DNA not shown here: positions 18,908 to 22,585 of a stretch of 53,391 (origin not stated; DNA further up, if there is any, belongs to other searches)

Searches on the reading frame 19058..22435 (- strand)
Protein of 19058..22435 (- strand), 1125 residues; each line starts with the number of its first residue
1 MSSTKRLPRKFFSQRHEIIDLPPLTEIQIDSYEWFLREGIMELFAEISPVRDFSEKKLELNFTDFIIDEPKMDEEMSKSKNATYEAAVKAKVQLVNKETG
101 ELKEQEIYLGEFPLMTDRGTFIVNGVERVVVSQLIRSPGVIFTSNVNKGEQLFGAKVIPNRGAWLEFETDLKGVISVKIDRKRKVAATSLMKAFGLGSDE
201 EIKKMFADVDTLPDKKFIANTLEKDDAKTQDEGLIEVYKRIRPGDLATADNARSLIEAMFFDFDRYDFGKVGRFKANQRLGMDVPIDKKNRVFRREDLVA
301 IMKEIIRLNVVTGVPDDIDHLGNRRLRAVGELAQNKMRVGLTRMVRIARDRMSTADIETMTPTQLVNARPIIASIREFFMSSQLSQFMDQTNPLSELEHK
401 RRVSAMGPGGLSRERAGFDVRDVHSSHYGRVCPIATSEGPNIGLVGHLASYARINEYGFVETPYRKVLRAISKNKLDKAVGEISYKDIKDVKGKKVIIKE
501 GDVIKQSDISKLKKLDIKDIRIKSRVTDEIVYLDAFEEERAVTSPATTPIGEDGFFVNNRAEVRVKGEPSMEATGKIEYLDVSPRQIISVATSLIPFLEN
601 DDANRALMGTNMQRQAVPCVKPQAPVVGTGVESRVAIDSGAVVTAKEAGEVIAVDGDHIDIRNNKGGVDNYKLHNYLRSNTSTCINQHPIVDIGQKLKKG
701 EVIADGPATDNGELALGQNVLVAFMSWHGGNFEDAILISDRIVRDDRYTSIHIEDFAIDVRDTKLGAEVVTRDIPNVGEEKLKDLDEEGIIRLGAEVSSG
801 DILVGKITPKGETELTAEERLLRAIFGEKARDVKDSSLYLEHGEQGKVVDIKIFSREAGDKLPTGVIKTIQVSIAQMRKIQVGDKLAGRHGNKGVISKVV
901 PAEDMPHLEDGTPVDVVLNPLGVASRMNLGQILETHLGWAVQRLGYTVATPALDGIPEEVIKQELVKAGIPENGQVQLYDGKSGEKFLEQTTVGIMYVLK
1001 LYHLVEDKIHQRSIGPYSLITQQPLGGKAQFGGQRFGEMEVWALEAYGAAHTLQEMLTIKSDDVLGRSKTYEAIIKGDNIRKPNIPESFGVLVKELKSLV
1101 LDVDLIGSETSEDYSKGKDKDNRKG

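Call 30: search_protein_families(library=pfam, proteins=[window:19058-22435:-], max_evalue=0.01)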
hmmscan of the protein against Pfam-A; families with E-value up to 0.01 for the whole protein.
window:19058-22435:- (1125 aa): 6 families
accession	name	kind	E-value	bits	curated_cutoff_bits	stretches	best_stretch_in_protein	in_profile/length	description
PF00562.33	RNA_pol_Rpb2_6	-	1.1e-123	413.6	23.4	1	645-1030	2-373/373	RNA polymerase Rpb2, domain 6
PF04561.19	RNA_pol_Rpb2_2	-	5.3e-28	98.4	21.7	1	136-327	1-190/190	RNA polymerase Rpb2, domain 2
PF04565.21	RNA_pol_Rpb2_3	-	8.4e-28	96.8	21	1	386-454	1-68/68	RNA polymerase Rpb2, domain 3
PF04560.25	RNA_pol_Rpb2_7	-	7.8e-27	94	32.1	1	1032-1106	1-85/87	RNA polymerase Rpb2, domain 7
PF04563.20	RNA_pol_Rpb2_1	-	5.3e-18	65.7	28.2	1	24-371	2-201/203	RNA polymerase beta subunit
PF10385.14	RNA_pol_Rpb2_45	-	8.4e-15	55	28.2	1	523-583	6-66/66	RNA polymerase beta subunit external 1 domain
